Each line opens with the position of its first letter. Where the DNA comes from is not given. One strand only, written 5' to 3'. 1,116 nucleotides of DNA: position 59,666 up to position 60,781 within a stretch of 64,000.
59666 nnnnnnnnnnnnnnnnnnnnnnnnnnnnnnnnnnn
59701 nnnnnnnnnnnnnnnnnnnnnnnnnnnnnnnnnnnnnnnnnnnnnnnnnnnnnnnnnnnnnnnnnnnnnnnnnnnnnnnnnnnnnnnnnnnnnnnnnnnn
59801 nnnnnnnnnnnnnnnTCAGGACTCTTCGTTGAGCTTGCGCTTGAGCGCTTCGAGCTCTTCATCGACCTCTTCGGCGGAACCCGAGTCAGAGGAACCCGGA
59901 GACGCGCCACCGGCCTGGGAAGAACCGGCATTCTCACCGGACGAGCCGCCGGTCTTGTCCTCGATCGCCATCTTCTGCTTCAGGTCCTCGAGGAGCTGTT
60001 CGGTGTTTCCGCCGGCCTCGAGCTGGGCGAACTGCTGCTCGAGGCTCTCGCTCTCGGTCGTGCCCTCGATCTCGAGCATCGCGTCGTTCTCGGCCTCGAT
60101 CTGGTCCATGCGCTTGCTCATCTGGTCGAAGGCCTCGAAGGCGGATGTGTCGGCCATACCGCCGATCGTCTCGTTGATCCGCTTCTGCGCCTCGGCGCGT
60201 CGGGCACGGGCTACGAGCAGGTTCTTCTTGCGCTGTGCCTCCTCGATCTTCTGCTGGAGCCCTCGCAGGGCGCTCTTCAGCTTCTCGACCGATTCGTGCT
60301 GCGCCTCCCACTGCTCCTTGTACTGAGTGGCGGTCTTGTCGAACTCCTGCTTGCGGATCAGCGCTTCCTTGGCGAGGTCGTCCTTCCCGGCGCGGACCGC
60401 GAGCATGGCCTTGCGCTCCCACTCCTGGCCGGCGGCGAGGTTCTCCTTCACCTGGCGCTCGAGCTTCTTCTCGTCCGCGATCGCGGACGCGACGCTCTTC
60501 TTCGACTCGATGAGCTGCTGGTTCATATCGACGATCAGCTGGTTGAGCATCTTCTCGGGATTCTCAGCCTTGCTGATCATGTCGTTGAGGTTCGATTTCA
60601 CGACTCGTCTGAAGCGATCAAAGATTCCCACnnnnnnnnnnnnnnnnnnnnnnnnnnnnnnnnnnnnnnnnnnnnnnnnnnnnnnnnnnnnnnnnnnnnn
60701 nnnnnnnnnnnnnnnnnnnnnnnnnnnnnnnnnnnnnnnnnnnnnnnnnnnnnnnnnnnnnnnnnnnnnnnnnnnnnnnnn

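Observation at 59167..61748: PspA/IM30 operon with an unrecognised partner set (STAS-zinc-ribbon, YbjN/CesT-like protein, Vipp1-like-tailed PspA, dead-receiver wHTH)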

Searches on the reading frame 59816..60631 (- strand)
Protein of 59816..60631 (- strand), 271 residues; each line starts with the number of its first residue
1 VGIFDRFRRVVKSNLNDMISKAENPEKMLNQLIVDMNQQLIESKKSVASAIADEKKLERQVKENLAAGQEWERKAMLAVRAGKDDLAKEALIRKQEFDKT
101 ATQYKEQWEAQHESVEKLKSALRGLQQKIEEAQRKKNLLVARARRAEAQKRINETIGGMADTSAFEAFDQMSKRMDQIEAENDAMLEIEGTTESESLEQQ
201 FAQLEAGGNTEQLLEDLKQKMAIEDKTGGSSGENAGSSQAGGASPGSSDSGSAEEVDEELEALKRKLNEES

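Call 3: search_protein_families(library=pfam, proteins=[window:59816-60631:-], max_evalue=0.01)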
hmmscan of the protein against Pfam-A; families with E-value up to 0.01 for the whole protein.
window:59816-60631:- (271 aa): 1 family
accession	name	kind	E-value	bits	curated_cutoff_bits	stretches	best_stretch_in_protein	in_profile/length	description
PF04012.17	PspA_IM30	-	3e-52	177.8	33.9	1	2-219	1-216/220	PspA/IM30 family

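Call 5: find_encoding_contigs(protein=window:59816-60631:-, flank=8000, max_places=6)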
Protein window:59816-60631:- (271 aa): 3 contigs read that carry it; 3 places shown.
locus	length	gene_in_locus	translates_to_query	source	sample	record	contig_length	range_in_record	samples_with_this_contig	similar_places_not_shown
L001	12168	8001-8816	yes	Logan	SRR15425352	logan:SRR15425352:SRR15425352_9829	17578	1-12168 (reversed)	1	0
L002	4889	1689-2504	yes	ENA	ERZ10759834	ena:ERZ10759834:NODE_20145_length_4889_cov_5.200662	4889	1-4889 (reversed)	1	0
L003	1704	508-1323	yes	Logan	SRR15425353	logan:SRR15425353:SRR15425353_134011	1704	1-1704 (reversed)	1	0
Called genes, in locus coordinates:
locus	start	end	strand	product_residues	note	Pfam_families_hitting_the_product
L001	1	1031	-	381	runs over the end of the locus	PF00142:Fer4_NifH (weak), PF01656:CbiA, PF10609:ParA, PF13614:AAA_31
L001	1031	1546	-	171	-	-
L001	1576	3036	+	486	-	PF22694:CtpB_N-like, PF00595:PDZ (weak), PF17820:PDZ_6, PF03572:Peptidase_S41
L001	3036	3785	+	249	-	PF20260:PUA_4, PF04452:Methyltrans_RNA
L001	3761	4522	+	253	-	PF03808:Glyco_tran_WecG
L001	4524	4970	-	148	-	PF04186:FxsA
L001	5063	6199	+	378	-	PF00072:Response_reg, PF00158:Sigma54_activat, PF01078:Mg_chelatase (faint), PF14532:Sigma54_activ_2, PF07728:AAA_5 (weak), PF25601:AAA_lid_14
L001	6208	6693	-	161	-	-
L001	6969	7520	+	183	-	PF01740:STAS, PF13466:STAS_2 (weak)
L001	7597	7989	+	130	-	PF22550:CesT_Tir_1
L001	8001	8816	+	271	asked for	PF04012:PspA_IM30, PF27865:CHP04376 (weak)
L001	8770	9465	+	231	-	PF00486:Trans_reg_C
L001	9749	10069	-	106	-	PF01906:YbjQ_1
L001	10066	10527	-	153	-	-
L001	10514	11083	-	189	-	PF07638:Sigma70_ECF (faint), PF04542:Sigma70_r2, PF08281:Sigma70_r4_2, PF04545:Sigma70_r4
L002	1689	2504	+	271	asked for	PF04012:PspA_IM30, PF27865:CHP04376 (weak)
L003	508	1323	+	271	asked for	PF04012:PspA_IM30, PF27865:CHP04376 (weak)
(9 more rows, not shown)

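Call 6: search_protein_families(library=ncbifam, proteins=[window:59816-60631:-], max_evalue=0.01)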
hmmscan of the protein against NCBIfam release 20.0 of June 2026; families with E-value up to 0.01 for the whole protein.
window:59816-60631:- (271 aa): 4 families
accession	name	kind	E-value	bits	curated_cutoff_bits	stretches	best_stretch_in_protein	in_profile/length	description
TIGR02977.1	phageshock_pspA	equivalog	2.3e-51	174.6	242.95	1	1-222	1-218/219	phage shock protein PspA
NF007974.0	PRK10698.1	equivalog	1.2e-33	116.7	336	1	1-223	1-219/222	phage shock protein PspA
NF045984.1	StressProtLiaH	equivalog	5.8e-25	88.3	380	1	3-220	2-214/225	stress responsive protein LiaH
TIGR04376.1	TIGR04376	hypoth_equivalog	1.4e-06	28.4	125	1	2-183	1-181/189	TIGR04376 family protein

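Call 30: search_solved_structures(query=window:59816-60631:-, max_evalue=0.001, show_alignments=2)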
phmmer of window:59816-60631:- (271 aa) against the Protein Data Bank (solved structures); distinct sequences matched with E-value up to 0.001: 13.
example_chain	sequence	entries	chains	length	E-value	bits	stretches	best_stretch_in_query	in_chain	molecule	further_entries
8qfv_0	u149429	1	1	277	3.2e-48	167.8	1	1-269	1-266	Protein sll0617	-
7o3w_D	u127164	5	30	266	6.2e-47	163.7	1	3-268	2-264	Protein sll0617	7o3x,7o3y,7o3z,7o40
9eom_A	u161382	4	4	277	1.9e-45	158.7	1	1-269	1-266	Membrane-associated protein Vipp1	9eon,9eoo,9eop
8qhv_0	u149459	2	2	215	6.7e-43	150.4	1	3-218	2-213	Membrane-associated protein Vipp1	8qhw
6zvr_B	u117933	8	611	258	6.4e-40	140.7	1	1-267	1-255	Vipp1 | Phage shock protein A, PspA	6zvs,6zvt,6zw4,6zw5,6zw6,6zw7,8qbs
8qbw_A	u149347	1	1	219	8.3e-40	140.3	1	1-221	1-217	Phage shock protein A, PspA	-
8qbv_A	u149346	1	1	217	2e-39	139.1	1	1-221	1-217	Membrane-associated protein Vipp1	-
8qbr_A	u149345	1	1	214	3.4e-39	138.3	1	1-216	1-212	Membrane-associated protein Vipp1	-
8qhx_D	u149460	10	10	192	6e-32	114.6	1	24-218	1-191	Membrane-associated protein Vipp1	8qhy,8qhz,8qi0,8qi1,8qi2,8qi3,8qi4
7abk_A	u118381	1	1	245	4.7e-21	79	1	1-206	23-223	Chloroplast membrane-associated 30 kD protein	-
8akq_0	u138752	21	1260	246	4.7e-21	79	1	1-206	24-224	Chloroplast membrane-associated 30 kD protein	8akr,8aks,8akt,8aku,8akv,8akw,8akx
4whe_A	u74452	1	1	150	2.3e-19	73.5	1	1-143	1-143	Phage shock protein A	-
9hzm_A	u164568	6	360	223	5.4e-18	69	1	18-207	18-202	Chloroplast membrane-associated 30 kD protein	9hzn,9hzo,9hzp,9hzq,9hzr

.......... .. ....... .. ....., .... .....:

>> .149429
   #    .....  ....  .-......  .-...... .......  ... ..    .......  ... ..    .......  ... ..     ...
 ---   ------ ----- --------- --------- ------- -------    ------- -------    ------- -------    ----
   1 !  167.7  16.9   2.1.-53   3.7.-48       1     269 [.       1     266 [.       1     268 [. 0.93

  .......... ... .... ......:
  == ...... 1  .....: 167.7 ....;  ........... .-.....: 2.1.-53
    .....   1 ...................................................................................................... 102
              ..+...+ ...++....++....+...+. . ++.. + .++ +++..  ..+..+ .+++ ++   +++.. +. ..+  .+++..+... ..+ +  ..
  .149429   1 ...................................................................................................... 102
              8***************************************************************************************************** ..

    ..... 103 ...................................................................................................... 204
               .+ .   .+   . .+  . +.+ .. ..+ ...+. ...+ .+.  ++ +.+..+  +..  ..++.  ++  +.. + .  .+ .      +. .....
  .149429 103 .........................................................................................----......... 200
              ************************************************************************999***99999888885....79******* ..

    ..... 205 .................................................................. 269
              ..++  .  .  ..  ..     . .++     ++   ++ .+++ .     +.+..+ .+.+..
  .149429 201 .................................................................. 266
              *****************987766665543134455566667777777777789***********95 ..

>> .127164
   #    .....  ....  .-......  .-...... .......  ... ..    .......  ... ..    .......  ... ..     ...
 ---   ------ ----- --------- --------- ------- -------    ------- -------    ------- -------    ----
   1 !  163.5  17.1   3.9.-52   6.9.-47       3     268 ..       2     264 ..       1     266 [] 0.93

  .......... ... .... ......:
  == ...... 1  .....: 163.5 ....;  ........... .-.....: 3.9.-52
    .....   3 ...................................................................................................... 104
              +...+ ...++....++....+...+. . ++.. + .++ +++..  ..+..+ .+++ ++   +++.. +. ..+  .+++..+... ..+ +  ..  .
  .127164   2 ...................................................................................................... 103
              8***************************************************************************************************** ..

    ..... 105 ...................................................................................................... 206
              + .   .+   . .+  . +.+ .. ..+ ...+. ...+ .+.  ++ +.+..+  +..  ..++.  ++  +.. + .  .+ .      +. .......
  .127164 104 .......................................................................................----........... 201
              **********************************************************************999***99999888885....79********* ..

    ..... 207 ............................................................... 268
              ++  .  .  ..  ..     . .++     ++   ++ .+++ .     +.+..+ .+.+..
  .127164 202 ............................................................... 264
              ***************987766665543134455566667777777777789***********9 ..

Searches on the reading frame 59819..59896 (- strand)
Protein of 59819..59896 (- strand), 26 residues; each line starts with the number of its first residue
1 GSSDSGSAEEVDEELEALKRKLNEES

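Call 60: search_solved_structures(query=window:59819-59896:-, max_evalue=10, show_alignments=3)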
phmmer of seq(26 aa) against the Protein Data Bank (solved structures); distinct sequences matched with E-value up to 10: 6.
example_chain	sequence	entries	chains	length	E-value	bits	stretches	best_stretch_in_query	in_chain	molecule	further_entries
6zvr_B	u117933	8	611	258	0.31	14.4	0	6-23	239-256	Vipp1 | Phage shock protein A, PspA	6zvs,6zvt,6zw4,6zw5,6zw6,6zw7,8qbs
8a3k_UNK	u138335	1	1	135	0.36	14.2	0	2-23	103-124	sc-apCC-4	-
5hno_A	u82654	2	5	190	1.5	12.4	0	3-23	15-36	ABC type transport system putative ATP binding protein | ABC transporter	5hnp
3les_A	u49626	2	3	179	1.8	12.2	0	4-23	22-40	RNA polymerase sigma factor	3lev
1onv_B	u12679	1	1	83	2.1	12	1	2-24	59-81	serine phosphatase FCP1a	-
8bcs_A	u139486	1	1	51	6.7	10.6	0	8-23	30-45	CC-HP1.0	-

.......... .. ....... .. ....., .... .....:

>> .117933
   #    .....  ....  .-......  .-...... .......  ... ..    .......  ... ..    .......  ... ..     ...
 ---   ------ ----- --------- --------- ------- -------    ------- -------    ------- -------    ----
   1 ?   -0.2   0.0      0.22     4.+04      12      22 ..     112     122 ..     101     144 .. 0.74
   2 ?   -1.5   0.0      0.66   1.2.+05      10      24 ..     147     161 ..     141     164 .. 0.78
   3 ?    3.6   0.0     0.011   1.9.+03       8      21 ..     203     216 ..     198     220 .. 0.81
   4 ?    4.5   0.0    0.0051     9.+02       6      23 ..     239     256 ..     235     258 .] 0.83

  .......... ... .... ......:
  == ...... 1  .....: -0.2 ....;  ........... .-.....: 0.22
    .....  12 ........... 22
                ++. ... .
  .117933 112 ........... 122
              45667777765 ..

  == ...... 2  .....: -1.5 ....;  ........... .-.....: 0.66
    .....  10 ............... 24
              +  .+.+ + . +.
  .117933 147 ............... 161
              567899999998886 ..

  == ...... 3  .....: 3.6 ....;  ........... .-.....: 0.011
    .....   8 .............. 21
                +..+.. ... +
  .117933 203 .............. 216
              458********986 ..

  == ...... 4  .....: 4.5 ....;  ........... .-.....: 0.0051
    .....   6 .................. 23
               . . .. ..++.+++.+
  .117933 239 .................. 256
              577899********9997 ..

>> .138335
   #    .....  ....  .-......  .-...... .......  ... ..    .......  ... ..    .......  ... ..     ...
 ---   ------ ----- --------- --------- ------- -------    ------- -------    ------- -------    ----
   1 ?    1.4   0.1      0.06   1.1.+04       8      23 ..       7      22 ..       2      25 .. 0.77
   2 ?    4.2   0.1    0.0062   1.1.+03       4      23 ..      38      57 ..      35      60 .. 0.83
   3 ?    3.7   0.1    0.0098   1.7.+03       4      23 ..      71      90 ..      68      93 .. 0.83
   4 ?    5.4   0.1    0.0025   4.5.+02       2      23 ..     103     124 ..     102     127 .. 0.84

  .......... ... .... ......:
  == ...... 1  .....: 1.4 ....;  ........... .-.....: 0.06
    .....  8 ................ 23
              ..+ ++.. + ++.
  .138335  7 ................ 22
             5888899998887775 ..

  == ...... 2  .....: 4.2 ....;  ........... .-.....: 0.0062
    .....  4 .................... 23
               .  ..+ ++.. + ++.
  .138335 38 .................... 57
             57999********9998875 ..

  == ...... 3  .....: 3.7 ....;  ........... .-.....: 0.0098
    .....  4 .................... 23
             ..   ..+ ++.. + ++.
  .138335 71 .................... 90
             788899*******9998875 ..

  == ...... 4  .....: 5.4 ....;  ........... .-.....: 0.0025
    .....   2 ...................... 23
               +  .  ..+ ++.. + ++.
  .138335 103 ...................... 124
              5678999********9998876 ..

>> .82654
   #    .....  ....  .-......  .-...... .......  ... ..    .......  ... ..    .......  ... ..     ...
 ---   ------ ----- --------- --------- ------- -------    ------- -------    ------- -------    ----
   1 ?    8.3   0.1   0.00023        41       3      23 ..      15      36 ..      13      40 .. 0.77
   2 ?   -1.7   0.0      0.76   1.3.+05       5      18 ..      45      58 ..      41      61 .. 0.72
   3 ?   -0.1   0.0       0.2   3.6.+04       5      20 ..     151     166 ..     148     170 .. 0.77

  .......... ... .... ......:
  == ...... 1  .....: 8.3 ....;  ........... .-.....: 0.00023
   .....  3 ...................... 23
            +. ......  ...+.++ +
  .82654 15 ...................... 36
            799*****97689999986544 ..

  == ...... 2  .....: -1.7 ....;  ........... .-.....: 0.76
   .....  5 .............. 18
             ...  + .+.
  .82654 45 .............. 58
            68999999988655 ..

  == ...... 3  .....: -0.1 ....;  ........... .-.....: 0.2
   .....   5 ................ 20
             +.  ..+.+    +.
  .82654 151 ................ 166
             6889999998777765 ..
